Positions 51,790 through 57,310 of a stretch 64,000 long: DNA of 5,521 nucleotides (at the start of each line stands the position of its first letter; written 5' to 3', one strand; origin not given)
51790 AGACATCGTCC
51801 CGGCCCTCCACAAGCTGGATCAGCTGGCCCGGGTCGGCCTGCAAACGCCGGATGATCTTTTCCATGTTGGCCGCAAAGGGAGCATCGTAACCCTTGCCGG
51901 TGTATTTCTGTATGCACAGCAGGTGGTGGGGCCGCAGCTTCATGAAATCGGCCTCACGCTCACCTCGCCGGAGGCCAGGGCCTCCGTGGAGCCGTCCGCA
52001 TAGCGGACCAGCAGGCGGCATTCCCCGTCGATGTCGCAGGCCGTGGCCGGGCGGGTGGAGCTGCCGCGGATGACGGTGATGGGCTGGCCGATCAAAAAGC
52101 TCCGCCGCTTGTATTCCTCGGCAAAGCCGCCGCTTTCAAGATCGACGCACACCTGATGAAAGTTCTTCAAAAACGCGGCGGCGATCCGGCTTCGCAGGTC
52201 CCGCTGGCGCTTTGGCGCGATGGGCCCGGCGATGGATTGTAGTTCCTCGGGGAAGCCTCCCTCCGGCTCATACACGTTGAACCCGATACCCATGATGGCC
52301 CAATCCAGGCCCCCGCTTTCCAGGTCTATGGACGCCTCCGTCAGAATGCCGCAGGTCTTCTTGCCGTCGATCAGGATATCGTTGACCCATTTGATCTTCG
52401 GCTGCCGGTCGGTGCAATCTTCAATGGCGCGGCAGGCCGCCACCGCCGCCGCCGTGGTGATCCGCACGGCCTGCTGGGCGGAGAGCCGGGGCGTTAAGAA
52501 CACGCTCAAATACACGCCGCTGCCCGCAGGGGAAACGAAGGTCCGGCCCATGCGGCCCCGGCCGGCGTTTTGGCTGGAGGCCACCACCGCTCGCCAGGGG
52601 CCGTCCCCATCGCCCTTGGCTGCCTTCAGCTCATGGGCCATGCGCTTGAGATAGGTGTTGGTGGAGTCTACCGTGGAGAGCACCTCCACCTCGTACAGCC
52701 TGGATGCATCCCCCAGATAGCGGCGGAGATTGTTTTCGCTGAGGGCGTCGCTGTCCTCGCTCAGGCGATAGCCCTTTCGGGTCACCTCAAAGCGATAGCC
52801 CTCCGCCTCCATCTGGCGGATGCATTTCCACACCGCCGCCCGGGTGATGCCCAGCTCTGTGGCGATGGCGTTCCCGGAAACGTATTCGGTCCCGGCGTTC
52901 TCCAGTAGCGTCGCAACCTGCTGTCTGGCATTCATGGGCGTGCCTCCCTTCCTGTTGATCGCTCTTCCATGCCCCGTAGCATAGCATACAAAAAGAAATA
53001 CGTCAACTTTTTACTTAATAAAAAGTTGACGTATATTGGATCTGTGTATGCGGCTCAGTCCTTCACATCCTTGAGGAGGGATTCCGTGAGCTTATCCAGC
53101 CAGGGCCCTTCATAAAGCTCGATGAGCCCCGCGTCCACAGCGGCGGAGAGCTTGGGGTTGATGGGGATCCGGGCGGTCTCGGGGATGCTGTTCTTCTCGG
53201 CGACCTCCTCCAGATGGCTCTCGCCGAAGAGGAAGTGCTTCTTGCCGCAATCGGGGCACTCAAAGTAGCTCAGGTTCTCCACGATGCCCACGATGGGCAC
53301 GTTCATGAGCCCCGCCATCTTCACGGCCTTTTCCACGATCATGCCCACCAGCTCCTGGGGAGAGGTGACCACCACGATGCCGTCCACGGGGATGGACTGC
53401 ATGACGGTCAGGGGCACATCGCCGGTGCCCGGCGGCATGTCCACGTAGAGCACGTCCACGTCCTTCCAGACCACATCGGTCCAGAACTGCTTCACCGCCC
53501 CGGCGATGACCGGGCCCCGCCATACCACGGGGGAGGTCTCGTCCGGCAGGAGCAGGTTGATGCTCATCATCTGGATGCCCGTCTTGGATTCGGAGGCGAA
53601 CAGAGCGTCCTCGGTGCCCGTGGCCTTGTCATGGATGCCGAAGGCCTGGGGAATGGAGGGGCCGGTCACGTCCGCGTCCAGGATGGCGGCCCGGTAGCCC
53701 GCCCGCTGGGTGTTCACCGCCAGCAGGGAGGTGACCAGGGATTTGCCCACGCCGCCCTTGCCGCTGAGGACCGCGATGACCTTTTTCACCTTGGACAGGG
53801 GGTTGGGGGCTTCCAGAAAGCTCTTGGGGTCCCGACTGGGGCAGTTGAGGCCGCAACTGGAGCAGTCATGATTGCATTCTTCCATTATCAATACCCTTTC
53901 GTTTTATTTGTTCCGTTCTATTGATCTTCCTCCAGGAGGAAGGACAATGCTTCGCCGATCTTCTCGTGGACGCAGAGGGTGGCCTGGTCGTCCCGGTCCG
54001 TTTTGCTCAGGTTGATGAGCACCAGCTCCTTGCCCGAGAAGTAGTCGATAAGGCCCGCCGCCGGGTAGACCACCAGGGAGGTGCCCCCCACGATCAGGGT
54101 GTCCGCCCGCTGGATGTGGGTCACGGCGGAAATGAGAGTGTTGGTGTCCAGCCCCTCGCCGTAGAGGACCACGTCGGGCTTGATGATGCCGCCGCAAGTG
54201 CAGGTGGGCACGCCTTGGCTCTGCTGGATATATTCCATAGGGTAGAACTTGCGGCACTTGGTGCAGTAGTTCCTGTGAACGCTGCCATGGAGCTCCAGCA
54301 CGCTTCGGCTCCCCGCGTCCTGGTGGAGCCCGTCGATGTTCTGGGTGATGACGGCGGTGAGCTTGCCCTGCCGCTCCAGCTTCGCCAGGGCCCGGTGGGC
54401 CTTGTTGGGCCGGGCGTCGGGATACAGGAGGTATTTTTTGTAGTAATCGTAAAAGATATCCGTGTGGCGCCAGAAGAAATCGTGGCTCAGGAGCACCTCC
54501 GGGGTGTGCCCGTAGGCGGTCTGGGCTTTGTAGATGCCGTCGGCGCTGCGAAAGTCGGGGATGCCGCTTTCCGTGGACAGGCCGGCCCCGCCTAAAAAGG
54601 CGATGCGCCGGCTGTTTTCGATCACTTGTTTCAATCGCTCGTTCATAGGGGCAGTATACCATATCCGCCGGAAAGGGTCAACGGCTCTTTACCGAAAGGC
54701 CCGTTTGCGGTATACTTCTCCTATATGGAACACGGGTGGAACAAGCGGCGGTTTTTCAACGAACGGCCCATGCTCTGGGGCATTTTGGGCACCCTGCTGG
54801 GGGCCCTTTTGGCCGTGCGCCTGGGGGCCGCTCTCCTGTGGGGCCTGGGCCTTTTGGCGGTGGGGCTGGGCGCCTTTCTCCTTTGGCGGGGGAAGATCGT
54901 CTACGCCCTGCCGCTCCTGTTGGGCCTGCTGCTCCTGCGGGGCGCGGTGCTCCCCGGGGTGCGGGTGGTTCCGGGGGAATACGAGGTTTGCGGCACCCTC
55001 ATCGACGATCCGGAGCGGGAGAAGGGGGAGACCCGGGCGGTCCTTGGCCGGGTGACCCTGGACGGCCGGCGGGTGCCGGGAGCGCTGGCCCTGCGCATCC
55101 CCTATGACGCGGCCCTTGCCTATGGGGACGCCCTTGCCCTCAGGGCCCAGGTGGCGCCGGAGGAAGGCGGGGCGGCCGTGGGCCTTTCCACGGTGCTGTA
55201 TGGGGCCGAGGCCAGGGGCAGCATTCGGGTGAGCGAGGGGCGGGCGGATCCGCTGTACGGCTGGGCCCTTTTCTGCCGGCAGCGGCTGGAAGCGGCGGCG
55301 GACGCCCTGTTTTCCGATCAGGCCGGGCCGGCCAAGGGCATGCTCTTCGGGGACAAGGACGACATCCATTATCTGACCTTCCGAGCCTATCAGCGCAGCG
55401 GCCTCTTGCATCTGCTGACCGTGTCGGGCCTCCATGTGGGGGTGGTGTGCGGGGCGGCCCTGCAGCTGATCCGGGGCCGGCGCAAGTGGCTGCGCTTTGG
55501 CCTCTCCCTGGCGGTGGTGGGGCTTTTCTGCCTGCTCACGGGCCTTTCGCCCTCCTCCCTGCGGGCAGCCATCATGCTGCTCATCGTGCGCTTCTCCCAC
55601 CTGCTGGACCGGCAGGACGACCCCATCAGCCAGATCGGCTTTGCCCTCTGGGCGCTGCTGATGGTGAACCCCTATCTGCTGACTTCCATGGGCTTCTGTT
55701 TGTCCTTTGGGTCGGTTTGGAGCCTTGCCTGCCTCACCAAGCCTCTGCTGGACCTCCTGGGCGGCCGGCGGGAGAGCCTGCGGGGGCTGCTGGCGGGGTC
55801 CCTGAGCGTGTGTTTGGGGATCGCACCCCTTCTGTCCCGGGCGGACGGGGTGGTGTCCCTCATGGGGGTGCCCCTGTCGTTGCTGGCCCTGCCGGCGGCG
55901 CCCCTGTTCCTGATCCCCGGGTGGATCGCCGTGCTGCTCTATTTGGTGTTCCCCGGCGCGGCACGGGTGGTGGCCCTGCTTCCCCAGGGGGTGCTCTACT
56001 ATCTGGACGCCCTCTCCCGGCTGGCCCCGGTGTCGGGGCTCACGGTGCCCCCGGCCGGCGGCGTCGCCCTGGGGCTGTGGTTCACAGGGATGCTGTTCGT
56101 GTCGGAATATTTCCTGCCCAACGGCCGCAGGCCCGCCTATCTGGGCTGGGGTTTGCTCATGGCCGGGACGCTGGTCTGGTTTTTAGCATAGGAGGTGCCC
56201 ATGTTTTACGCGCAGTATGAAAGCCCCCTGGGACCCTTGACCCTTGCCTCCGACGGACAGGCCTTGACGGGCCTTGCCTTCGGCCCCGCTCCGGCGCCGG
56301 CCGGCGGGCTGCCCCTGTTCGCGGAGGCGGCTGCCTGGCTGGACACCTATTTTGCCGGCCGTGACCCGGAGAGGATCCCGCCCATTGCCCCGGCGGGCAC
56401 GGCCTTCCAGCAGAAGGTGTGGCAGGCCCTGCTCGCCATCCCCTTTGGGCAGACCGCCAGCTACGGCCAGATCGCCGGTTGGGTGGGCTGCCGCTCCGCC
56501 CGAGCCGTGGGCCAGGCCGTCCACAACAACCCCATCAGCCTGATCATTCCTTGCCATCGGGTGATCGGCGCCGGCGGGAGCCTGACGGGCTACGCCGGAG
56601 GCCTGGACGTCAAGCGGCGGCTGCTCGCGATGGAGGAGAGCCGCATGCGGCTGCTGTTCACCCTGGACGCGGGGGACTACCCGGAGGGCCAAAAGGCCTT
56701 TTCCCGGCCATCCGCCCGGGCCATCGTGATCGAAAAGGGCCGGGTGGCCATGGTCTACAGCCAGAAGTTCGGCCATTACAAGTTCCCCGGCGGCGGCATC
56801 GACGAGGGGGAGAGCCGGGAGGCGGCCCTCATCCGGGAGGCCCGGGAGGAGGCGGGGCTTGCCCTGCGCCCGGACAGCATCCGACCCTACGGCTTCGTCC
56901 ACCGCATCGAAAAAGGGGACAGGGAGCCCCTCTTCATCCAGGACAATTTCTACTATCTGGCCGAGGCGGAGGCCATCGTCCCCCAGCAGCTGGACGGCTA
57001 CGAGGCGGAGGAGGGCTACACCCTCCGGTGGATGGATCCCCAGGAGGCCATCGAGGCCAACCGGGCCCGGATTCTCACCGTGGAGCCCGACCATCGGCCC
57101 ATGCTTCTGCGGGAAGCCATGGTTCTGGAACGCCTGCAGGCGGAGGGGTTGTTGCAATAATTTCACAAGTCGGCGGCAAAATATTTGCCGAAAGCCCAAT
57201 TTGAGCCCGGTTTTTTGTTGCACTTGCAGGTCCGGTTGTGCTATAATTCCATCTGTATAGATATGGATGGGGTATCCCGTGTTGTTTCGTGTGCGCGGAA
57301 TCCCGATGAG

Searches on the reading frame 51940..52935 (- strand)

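Call 16: search_protein_families(library=pfam, proteins=[window:51940-52935:-], max_evalue=0.00001)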
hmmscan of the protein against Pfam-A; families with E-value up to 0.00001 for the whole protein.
window:51940-52935:- (331 aa): 3 families
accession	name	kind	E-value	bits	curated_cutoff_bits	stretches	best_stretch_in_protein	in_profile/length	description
PF03099.24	BPL_LplA_LipB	-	1.4e-14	54.6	21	1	115-220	25-133/133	Biotin/lipoate A/B protein ligase family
PF08279.18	HTH_11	-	3.3e-10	40.1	25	1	4-57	2-55/55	HTH domain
PF02237.23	BPL_C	-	5.8e-08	33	21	1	282-328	2-48/48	Biotin protein ligase C terminal domain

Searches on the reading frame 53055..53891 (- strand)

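Call 16: search_protein_families(library=pfam, proteins=[window:53055-53891:-], max_evalue=0.00001)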
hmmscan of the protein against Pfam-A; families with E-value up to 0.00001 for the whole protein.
window:53055-53891:- (278 aa): 2 families
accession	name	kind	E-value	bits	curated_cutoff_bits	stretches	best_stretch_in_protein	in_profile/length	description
PF10609.15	ParA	-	1.2e-83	280.8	27.1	1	34-256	1-223/246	NUBPL iron-transfer P-loop NTPase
PF01656.29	CbiA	-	1.1e-08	35.5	25.4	1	39-81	1-43/125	CobQ/CobB/MinD/ParA nucleotide binding domain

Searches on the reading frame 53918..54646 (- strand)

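Call 16: search_protein_families(library=pfam, proteins=[window:53918-54646:-], max_evalue=0.00001)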
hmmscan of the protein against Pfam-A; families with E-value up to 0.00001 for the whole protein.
window:53918-54646:- (242 aa): 1 family
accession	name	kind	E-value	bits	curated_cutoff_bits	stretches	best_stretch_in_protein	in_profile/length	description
PF02146.23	SIR2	-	1.6e-52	178.5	24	1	20-195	1-180/180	Sir2 family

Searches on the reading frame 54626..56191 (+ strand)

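Call 16: search_protein_families(library=pfam, proteins=[window:54626-56191:+], max_evalue=0.00001)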
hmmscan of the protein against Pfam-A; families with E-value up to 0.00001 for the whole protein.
window:54626-56191:+ (521 aa): 1 family
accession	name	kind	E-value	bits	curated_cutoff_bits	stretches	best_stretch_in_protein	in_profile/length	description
PF03772.21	Competence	-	5.1e-42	144.5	23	1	239-489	1-260/270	Competence protein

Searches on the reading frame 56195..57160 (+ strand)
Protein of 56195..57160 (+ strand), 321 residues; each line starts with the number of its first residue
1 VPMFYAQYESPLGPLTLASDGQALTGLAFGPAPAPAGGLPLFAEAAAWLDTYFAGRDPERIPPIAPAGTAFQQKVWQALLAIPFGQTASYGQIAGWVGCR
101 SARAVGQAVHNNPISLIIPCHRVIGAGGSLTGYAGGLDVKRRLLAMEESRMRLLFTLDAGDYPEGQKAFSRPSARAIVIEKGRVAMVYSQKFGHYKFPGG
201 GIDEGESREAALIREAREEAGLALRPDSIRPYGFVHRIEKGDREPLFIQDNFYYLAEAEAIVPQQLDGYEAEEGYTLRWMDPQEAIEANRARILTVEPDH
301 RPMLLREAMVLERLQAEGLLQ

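Call 16: search_protein_families(library=pfam, proteins=[window:56195-57160:+], max_evalue=0.00001)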
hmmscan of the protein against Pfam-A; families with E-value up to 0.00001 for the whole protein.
window:56195-57160:+ (321 aa): 3 families
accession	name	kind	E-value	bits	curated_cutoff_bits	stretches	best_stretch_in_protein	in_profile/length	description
PF01035.26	DNA_binding_1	-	3.1e-33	113.9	27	1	70-148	1-80/81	6-O-methylguanine DNA methyltransferase, DNA binding domain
PF00293.34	NUDIX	-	3.3e-15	56.7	21.1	1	172-292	4-119/134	NUDIX domain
PF02870.21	Methyltransf_1N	-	1.6e-09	38.6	21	1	3-57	1-62/71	6-O-methylguanine DNA methyltransferase, ribonuclease-like domain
